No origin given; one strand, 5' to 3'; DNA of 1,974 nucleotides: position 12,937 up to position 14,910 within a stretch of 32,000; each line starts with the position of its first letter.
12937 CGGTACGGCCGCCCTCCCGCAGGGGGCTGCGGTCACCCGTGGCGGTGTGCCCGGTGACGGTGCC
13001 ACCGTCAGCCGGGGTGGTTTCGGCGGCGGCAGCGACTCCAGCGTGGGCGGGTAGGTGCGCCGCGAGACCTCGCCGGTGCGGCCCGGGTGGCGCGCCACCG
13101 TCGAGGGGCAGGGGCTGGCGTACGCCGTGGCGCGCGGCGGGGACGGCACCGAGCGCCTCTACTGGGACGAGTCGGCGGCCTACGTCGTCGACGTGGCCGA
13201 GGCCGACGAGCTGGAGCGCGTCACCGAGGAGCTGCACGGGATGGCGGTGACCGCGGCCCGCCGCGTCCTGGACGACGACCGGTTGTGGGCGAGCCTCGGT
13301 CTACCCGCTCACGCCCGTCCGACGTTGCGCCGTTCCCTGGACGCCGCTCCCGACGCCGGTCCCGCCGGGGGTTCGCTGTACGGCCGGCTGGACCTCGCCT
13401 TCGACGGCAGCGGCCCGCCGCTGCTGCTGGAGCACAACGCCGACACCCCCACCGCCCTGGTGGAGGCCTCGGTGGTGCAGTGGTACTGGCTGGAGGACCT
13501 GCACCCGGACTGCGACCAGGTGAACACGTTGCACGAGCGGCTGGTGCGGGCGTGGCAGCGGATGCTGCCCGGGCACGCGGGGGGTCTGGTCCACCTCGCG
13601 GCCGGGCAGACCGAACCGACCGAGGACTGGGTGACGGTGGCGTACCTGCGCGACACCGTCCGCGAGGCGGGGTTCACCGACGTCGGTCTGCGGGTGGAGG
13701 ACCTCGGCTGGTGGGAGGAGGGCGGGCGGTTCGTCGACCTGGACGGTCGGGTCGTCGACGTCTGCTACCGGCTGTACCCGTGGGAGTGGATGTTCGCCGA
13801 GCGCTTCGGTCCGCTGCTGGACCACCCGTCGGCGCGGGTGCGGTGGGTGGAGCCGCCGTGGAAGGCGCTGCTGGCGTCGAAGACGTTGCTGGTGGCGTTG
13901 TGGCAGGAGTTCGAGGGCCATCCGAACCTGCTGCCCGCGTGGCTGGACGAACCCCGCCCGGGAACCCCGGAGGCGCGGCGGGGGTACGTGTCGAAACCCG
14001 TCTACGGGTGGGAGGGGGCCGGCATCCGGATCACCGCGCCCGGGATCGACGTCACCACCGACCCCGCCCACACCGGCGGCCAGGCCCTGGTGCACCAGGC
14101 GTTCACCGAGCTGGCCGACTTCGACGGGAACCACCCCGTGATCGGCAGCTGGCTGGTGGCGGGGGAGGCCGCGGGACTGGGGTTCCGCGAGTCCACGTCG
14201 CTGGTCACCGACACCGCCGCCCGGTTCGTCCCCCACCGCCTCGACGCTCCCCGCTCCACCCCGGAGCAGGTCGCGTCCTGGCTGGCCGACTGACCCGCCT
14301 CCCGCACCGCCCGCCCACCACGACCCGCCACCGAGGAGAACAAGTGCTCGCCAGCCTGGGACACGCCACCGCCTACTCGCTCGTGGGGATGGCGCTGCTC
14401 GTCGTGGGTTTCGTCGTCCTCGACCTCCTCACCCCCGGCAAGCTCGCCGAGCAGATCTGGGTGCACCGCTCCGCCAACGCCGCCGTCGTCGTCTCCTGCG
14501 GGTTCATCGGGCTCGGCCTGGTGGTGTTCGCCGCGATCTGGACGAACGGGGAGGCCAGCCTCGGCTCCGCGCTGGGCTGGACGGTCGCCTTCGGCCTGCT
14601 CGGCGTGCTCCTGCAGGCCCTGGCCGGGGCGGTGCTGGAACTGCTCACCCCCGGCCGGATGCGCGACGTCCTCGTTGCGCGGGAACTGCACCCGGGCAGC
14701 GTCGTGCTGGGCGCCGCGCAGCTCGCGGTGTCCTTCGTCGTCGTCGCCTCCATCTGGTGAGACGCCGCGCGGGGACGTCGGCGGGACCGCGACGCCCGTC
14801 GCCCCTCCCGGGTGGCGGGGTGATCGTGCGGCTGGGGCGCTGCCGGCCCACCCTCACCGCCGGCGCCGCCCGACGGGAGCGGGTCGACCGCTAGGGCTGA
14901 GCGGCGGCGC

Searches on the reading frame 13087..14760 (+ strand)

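Call 50: search_protein_families(library=pfam, proteins=[window:13087-14760:+], max_evalue=0.00001)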
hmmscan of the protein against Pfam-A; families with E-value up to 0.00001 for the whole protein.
window:13087-14760:+ (557 aa): 1 family
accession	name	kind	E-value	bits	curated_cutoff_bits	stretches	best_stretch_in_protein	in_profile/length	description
PF03994.20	DUF350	-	8.6e-20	71.6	26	1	421-556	3-133/133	Domain of Unknown Function (DUF350)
